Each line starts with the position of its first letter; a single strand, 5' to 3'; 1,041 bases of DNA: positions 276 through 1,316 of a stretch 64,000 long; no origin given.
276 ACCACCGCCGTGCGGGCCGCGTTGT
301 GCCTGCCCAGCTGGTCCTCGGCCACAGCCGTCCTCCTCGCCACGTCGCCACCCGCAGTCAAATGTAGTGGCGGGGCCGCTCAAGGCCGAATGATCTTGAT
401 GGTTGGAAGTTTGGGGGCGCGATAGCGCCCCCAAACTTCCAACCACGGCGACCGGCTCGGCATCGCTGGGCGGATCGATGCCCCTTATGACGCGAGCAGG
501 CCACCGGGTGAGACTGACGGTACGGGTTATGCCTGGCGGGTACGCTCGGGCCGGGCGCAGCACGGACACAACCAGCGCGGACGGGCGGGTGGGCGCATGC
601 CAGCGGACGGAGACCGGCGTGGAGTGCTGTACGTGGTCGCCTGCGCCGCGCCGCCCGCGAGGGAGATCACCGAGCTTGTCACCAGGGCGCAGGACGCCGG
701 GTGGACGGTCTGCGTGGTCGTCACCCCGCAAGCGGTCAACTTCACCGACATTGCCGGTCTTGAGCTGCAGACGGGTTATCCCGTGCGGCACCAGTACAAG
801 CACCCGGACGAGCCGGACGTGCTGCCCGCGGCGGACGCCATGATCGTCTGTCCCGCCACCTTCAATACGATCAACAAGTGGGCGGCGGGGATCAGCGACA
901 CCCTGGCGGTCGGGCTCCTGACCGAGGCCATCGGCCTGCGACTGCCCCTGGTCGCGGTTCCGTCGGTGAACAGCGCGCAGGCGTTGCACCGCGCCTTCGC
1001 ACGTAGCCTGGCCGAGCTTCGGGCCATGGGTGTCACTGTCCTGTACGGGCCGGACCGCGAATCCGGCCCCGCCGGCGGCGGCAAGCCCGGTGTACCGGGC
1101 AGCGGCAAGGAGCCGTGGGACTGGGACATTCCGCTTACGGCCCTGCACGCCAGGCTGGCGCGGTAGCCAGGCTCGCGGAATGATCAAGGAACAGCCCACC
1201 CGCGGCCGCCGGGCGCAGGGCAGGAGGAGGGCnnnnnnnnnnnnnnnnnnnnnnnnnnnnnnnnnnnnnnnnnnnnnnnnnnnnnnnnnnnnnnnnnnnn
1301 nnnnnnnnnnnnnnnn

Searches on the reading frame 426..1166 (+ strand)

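Call 33: search_protein_families(library=pfam, proteins=[window:426-1166:+], max_evalue=0.001)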
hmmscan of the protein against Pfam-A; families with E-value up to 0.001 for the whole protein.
window:426-1166:+ (246 aa): 1 family
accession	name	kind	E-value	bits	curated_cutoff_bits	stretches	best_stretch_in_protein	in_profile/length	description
PF02441.25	Flavoprotein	-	6.8e-14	52.2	22.7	1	70-205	5-124/162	Flavoprotein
